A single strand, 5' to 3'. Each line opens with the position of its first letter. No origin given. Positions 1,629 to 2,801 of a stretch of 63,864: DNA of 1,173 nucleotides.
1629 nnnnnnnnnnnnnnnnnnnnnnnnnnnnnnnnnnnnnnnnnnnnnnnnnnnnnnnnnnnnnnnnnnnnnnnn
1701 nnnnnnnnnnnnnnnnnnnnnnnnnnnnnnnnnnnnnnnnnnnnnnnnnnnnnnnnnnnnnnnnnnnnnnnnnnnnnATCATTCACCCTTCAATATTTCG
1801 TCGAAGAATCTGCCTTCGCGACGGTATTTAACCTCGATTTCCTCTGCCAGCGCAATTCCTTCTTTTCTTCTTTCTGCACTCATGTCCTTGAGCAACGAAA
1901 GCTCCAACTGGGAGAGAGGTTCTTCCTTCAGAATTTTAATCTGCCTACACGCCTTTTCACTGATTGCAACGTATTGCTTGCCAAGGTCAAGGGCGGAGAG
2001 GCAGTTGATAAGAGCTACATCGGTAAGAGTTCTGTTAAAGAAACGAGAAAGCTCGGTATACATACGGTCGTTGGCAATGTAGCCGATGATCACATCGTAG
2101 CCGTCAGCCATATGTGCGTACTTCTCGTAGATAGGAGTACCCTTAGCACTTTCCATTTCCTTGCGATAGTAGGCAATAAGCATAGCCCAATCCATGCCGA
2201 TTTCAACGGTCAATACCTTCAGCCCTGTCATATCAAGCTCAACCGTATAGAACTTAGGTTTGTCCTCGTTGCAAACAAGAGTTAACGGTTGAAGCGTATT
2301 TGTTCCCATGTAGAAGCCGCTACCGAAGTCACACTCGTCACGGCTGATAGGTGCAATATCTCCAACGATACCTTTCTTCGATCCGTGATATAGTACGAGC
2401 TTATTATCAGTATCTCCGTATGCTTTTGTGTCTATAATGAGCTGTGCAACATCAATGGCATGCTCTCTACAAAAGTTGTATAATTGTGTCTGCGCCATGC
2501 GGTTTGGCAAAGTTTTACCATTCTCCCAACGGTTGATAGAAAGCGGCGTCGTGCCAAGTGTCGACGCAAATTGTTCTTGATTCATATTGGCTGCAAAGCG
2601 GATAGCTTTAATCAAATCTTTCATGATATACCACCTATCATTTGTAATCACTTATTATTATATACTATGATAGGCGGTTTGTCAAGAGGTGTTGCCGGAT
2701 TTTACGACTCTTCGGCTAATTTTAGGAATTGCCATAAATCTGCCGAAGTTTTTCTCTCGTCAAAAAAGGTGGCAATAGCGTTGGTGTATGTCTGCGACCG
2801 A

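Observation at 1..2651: Coupled XRE-HTH-DUF3990 and DUF3791-like::DNA methyltransferase pair at the end of an integrated element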

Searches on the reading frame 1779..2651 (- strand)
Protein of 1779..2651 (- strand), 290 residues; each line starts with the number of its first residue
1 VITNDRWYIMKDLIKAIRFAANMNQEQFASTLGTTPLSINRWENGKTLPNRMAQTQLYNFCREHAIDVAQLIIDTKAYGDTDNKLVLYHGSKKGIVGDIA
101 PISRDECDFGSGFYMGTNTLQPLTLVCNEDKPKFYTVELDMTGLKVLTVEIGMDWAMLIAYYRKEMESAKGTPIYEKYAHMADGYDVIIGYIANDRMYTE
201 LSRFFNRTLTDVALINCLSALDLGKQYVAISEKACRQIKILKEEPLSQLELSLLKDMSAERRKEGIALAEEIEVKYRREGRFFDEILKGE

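Call 6: search_protein_families(library=pfam, proteins=[window:1779-2651:-], max_evalue=1)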
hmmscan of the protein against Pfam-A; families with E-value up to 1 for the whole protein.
window:1779-2651:- (290 aa): 8 families
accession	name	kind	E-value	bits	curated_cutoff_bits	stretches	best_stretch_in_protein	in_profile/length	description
PF13151.12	DUF3990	-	5.2e-27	94.8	32.2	1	86-239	2-151/152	Protein of unknown function (DUF3990)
PF01381.28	HTH_3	-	8.3e-07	29.4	23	1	14-50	1-37/55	Helix-turn-helix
PF12844.13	HTH_19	-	4.4e-06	26.9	30.2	1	14-54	4-44/64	Helix-turn-helix domain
PF13560.12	HTH_31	-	0.0016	19.1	27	1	14-62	6-55/64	Helix-turn-helix domain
PF22495.2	HTH_92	-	0.027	14.2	27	1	15-51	1-37/45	RsaL-like HTH domain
PF15731.11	MqsA_antitoxin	-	0.091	13.3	30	1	11-64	71-123/131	Antitoxin component of bacterial toxin-antitoxin system, MqsA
PF13443.12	HTH_26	-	0.14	12.8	22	1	21-74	9-60/63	Cro/C1-type HTH DNA-binding domain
PF13545.12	HTH_Crp_2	-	0.19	12.1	27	1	18-41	18-41/70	Crp-like helix-turn-helix domain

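Call 7: search_protein_families(library=ncbifam, proteins=[window:1779-2651:-], max_evalue=1)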
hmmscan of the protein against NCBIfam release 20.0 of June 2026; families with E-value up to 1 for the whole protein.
window:1779-2651:- (290 aa): 9 families
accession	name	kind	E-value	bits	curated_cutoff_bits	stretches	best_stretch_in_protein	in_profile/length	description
TIGR03830.1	CxxCG_CxxCG_HTH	subfamily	3.1e-07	30.2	61.8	1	11-54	67-110/127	type II TA system antitoxin MqsA family protein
NF041951.1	phage_RstR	subfamily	0.00014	22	80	1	11-52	4-45/108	RstR family transcriptional repressor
NF047948.1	male_kill_WMK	equivalog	0.00027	20.5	300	1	11-88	164-238/300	WO male-killing family protein Wmk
NF041265.1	NadS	equivalog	0.00047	20.4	60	1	14-55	35-76/94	NadS family protein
TIGR03070.1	couple_hipB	subfamily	0.0028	17.6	71.65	1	13-47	6-40/58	type II toxin-antitoxin system Y4mF family antitoxin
TIGR00270.2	TIGR00270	equivalog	0.0099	15.7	110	1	12-57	78-123/159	multiprotein bridging factor aMBF1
NF047542.1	telomere_Tap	equivalog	0.028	13.1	600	1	17-54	25-62/695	telomere-associated protein Tap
NF041575.1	antitoxPezA_Strep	equivalog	0.099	12.6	290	1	12-47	4-39/158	type II toxin-antitoxin system antitoxin PezA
NF007257.0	PRK09706.1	subfamily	0.2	11.5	101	0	14-50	10-46/135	transcriptional repressor DicA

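Call 8: search_protein_families(library=padloc, proteins=[window:1779-2651:-], max_evalue=1)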
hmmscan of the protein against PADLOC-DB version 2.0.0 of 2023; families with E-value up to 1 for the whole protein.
window:1779-2651:- (290 aa): 10 families
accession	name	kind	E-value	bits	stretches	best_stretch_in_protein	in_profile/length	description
PDLC04438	PDC-M13B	-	3.2e-16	57.7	1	86-243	2-155/158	-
PDLC04641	PDC-M42A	-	8.3e-14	49.8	1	83-261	2-188/215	-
PDLC04436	PDC-M13A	-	2e-12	45.1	1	86-242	2-155/159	-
PDLC04640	PDC-M42A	-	6e-08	30.4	1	83-235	66-227/280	-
PDLC04411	PDC-M10A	-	9.7e-06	23.3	1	84-218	3-125/156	-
PDLC02926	HTH_VI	-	0.00018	19.7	1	11-80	3-69/92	-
PDLC03951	RmrA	-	0.00055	17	1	14-59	13-58/400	-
PDLC04412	PDC-M10A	-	0.00062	17.5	1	86-234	2-138/152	-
PDLC03956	RmrA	-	0.0099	13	1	12-58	12-58/399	-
PDLC03952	RmrA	-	0.018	11.9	1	12-55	25-68/395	-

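Call 9: find_encoding_contigs(protein=window:1779-2651:-, flank=10000, max_places=10)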
Protein window:1779-2651:- (290 aa): no gene with exactly this product is on record in the collection.

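Call 11: find_encoding_contigs(protein=window:1779-2624:-, flank=10000, max_places=10)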
Protein window:1779-2624:- (281 aa): no gene with exactly this product is on record in the collection.

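Call 32: find_homologous_proteins(query=window:1779-2624:-, max_evalue=0.001)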
Query window:1779-2624:- (281 aa): 4144 proteins with E <= 0.001 among 4952 candidates; the best 120 are listed.
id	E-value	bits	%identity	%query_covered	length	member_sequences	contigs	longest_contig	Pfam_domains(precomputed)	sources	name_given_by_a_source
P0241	1.4e-184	630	100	100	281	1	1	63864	PF13151.13,PF12844.14,PF01381.29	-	-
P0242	3.8e-184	628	100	100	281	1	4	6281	PF13151.13,PF12844.14,PF01381.29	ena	-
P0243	5.2e-184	628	99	100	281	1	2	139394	PF13151.13,PF12844.14,PF01381.29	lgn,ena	-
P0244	1.0e-183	627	99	100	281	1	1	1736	PF13151.13,PF12844.14,PF01381.29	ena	-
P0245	1.4e-183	627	99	100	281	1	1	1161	PF13151.13,PF12844.14,PF01381.29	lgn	-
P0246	1.9e-183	626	99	100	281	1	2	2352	PF13151.13,PF12844.14,PF01381.29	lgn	-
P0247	2.7e-183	626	99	100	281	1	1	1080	PF13151.13,PF12844.14,PF01381.29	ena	-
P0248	3.6e-183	625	99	100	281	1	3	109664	PF13151.13,PF12844.14,PF01381.29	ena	-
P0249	5.0e-183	625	99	100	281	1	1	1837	PF13151.13,PF12844.14,PF01381.29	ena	-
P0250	5.0e-183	625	99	100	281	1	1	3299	PF13151.13,PF12844.14,PF01381.29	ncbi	-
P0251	5.2e-183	625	99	100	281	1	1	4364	PF13151.13,PF12844.14,PF01381.29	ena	-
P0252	9.5e-183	624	99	100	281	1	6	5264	PF13151.13,PF01381.29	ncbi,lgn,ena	-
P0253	9.6e-183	624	99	100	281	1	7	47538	PF13151.13,PF12844.14,PF01381.29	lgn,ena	-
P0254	1.0e-182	624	99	100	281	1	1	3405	PF13151.13,PF12844.14,PF01381.29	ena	-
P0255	1.3e-182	623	99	100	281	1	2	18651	PF13151.13,PF12844.14,PF01381.29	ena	-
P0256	1.4e-182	623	99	100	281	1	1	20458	PF13151.13,PF12844.14,PF01381.29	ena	-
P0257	1.4e-182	623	99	100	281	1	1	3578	PF13151.13,PF12844.14,PF01381.29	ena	-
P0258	2.5e-182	622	99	100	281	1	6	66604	PF13151.13,PF12844.14,PF01381.29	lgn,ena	-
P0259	2.6e-182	622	98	100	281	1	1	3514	PF13151.13,PF12844.14,PF01381.29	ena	-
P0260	3.4e-182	622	99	100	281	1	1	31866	PF13151.13,PF01381.29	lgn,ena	-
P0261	3.4e-182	622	98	100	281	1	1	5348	PF13151.13,PF12844.14,PF01381.29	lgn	-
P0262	3.5e-182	622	99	100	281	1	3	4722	PF13151.13,PF12844.14,PF01381.29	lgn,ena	-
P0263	3.5e-182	622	98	100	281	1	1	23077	PF13151.13,PF12844.14,PF01381.29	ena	-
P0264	3.5e-182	622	99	100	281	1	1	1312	PF13151.13,PF12844.14,PF01381.29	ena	-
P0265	4.0e-182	622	99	100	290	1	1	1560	PF13151.13,PF12844.14,PF01381.29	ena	-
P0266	4.8e-182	621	98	100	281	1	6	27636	PF13151.13,PF12844.14,PF01381.29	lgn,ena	-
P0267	4.9e-182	621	98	100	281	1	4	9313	PF13151.13,PF12844.14,PF01381.29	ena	-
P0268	6.5e-182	621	98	100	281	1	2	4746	PF13151.13,PF12844.14,PF01381.29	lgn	-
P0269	6.7e-182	621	98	100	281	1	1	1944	PF13151.13,PF12844.14,PF01381.29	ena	-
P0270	6.8e-182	621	98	100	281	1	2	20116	PF13151.13,PF12844.14,PF01381.29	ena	-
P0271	6.8e-182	621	98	100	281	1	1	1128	PF13151.13,PF12844.14,PF01381.29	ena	-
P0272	7.0e-182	621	99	100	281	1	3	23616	PF13151.13,PF12844.14,PF01381.29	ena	-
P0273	9.2e-182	621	98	100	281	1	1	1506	PF13151.13,PF12844.14,PF01381.29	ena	-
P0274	9.4e-182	620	98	100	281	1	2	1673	PF13151.13,PF12844.14,PF01381.29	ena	-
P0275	9.7e-182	620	98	100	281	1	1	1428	PF13151.13,PF12844.14,PF01381.29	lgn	-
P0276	1.2e-181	620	98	100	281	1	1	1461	PF13151.13,PF12844.14,PF01381.29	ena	-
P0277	1.3e-181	620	98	100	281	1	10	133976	PF13151.13,PF12844.14,PF01381.29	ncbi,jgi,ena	-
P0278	1.3e-181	620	98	100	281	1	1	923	PF13151.13,PF12844.14,PF01381.29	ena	-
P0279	1.3e-181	620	98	100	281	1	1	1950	PF13151.13,PF12844.14,PF01381.29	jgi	-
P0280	1.3e-181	620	98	100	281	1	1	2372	PF13151.13,PF12844.14,PF01381.29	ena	-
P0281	1.3e-181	620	98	100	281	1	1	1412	PF13151.13,PF12844.14,PF01381.29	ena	-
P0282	1.3e-181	620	98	100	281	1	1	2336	PF13151.13,PF12844.14,PF01381.29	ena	-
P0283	1.8e-181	620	98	100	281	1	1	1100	PF13151.13,PF12844.14,PF01381.29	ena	-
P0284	1.8e-181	620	98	100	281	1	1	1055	PF13151.13,PF12844.14,PF01381.29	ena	-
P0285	1.8e-181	620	98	100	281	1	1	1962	PF13151.13,PF12844.14,PF01381.29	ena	-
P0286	1.8e-181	620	98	100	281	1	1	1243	PF13151.13,PF12844.14,PF01381.29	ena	-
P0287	1.8e-181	620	98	100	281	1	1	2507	PF13151.13,PF12844.14,PF01381.29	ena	-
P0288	1.9e-181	620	98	100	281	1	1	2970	PF13151.13,PF12844.14,PF01381.29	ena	-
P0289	1.9e-181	620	98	100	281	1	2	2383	PF13151.13,PF12844.14,PF01381.29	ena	-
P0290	2.5e-181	619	98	100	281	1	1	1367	PF13151.13,PF12844.14,PF01381.29,PF13560.13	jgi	jgi:transcriptional regulator with XRE-family HTH domain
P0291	3.2e-181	619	98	100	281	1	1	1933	PF13151.13,PF12844.14,PF01381.29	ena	-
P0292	3.4e-181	619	98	100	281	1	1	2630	PF13151.13,PF12844.14,PF01381.29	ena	-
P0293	3.4e-181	619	98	100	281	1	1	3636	PF13151.13,PF12844.14,PF01381.29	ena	-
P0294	3.4e-181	619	98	100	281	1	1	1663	PF13151.13,PF12844.14,PF01381.29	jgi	-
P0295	3.5e-181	619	98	100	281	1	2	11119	PF13151.13,PF12844.14,PF01381.29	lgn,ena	-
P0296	4.4e-181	618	98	100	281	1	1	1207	PF13151.13,PF12844.14,PF01381.29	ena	-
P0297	4.6e-181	618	98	100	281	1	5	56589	PF13151.13,PF12844.14,PF01381.29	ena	-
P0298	4.6e-181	618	98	100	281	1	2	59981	PF13151.13,PF12844.14,PF01381.29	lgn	-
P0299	4.6e-181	618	98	100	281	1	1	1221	PF13151.13,PF12844.14,PF01381.29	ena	-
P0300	4.7e-181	618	98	100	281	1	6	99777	PF13151.13,PF12844.14,PF01381.29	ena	-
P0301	4.8e-181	618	98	100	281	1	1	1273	PF13151.13,PF12844.14,PF01381.29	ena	-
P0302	4.9e-181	618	98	100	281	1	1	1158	PF13151.13,PF12844.14,PF01381.29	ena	-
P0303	4.9e-181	618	98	100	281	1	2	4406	PF13151.13,PF12844.14,PF01381.29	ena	-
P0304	6.3e-181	618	98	100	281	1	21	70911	PF13151.13,PF12844.14,PF01381.29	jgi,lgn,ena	-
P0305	6.3e-181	618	98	100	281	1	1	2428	PF13151.13,PF12844.14,PF01381.29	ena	-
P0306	6.4e-181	618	98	100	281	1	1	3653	PF13151.13,PF12844.14,PF01381.29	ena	-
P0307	6.4e-181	618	98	100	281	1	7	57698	PF13151.13,PF12844.14,PF01381.29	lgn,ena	-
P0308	6.5e-181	618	98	100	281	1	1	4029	PF13151.13,PF12844.14,PF01381.29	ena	-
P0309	6.5e-181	618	98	100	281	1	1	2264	PF13151.13,PF12844.14,PF01381.29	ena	-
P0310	6.5e-181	618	98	100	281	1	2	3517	PF13151.13,PF12844.14,PF01381.29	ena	-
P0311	6.5e-181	618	98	100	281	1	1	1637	PF13151.13,PF12844.14,PF01381.29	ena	-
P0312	6.6e-181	618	98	100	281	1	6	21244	PF13151.13,PF12844.14,PF01381.29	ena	-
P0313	6.7e-181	618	98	100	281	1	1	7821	PF13151.13,PF12844.14,PF01381.29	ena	-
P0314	6.7e-181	618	98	100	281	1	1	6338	PF13151.13,PF12844.14,PF01381.29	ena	-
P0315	6.8e-181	618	97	100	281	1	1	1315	PF13151.13,PF12844.14,PF01381.29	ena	-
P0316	6.9e-181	618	98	100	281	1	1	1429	PF13151.13,PF12844.14,PF01381.29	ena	-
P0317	8.7e-181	617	98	100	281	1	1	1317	PF13151.13,PF12844.14,PF01381.29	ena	-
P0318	8.9e-181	617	98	100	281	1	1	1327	PF13151.13,PF12844.14,PF01381.29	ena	-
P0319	8.9e-181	617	97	100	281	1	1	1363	PF13151.13,PF12844.14,PF01381.29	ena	-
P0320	9.0e-181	617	97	100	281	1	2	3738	PF13151.13,PF12844.14,PF01381.29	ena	-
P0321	9.1e-181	617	98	100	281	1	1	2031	PF13151.13,PF12844.14,PF01381.29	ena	-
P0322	1.2e-180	617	98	100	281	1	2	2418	PF13151.13,PF12844.14,PF01381.29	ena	-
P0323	1.2e-180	617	98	100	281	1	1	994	PF13151.13,PF01381.29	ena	-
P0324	1.2e-180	617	98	100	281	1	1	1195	PF13151.13,PF12844.14,PF01381.29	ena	-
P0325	1.2e-180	617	98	100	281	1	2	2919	PF13151.13,PF12844.14,PF01381.29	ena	-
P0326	1.2e-180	617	98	100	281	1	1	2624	PF13151.13,PF12844.14,PF01381.29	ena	-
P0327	1.3e-180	617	98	100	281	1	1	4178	PF13151.13,PF12844.14,PF01381.29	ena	-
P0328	1.3e-180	617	98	100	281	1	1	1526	PF13151.13,PF12844.14,PF01381.29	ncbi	-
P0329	1.3e-180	617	98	100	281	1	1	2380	PF13151.13,PF12844.14,PF01381.29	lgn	-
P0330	1.6e-180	616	98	100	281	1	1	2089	PF13151.13,PF12844.14,PF01381.29,PF13560.13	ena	-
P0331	1.7e-180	616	98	100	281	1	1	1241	PF13151.13,PF12844.14,PF01381.29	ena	-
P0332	1.7e-180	616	97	100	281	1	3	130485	PF13151.13,PF12844.14,PF01381.29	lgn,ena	-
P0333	1.7e-180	616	97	100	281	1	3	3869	PF13151.13,PF12844.14,PF01381.29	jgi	-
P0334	1.8e-180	616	98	100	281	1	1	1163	PF13151.13,PF01381.29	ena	-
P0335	1.8e-180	616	98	100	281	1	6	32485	PF13151.13,PF12844.14,PF01381.29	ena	-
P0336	1.8e-180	616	98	100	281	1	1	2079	PF13151.13,PF12844.14,PF01381.29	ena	-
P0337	2.1e-180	616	99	99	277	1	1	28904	PF13151.13,PF12844.14,PF01381.29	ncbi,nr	ncbi:MAG: DUF3990 domain-containing protein, partial [Clostridia bacterium]|nr:DUF3990 domain-contai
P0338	2.1e-180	616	98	100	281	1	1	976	PF13151.13,PF12844.14,PF01381.29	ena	-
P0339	2.3e-180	616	98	100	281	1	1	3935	PF13151.13,PF12844.14,PF01381.29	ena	-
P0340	2.3e-180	616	98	100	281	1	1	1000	PF13151.13,PF12844.14,PF01381.29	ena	-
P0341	2.3e-180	616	97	100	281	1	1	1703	PF13151.13,PF12844.14,PF01381.29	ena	-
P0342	2.4e-180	616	98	100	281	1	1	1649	PF13151.13,PF12844.14,PF01381.29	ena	-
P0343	2.4e-180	616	98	100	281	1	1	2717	PF13151.13,PF01381.29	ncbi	-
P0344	2.4e-180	616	98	100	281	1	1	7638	PF13151.13,PF12844.14,PF01381.29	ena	-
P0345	2.4e-180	616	97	100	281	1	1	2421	PF13151.13,PF12844.14,PF01381.29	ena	-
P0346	2.5e-180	616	98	100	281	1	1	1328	PF13151.13,PF12844.14,PF01381.29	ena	-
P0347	2.5e-180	616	98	100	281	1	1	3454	PF13151.13,PF12844.14,PF01381.29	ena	-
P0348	3.1e-180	616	98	100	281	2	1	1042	PF13151.13,PF12844.14,PF01381.29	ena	-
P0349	3.1e-180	616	98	100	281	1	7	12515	PF13151.13,PF12844.14,PF01381.29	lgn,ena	-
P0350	3.2e-180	615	98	100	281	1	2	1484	PF13151.13,PF12844.14,PF01381.29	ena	-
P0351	3.2e-180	615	97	100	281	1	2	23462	PF13151.13,PF12844.14,PF01381.29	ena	-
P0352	3.2e-180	615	97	100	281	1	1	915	PF13151.13,PF12844.14,PF01381.29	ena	-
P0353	3.3e-180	615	98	100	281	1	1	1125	PF13151.13,PF12844.14,PF01381.29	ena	-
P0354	3.3e-180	615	97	100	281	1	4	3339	PF13151.13,PF12844.14,PF01381.29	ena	-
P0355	3.4e-180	615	97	100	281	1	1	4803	PF13151.13,PF12844.14,PF01381.29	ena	-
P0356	4.2e-180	615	98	100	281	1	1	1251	PF13151.13,PF12844.14,PF01381.29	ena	-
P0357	4.5e-180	615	97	100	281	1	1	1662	PF13151.13,PF12844.14,PF01381.29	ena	-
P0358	4.5e-180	615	98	100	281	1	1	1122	PF13151.13,PF12844.14,PF01381.29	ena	-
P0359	4.5e-180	615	97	100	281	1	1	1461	PF13151.13,PF12844.14,PF01381.29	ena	-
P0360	4.6e-180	615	98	100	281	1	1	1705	PF13151.13,PF12844.14,PF01381.29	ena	-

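Call 33: find_encoding_contigs(protein=P0242, flank=10000, max_places=6)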
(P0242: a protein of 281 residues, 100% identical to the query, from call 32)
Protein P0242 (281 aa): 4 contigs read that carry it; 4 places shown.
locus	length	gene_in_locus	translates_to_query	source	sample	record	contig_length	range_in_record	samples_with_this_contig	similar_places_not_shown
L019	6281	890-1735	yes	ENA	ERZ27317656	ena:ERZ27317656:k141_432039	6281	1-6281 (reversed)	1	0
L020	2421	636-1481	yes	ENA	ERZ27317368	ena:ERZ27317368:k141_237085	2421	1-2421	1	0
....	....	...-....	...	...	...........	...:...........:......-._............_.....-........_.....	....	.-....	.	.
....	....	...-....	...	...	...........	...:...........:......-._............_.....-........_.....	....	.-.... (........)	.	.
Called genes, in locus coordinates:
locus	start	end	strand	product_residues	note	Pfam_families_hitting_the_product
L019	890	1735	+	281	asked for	PF01381:HTH_3 (weak), PF12844:HTH_19 (weak), PF13151:DUF3990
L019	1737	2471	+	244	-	-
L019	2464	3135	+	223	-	PF13643:DUF4145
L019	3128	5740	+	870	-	PF13588:HSDR_N_2, PF02384:N6_Mtase, PF07669:Eco57I (faint), PF01420:Methylase_S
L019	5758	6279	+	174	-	?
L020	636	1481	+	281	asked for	PF01381:HTH_3 (weak), PF12844:HTH_19 (weak), PF13151:DUF3990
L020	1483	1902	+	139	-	-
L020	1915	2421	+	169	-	?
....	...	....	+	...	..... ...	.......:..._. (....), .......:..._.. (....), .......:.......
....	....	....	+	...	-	?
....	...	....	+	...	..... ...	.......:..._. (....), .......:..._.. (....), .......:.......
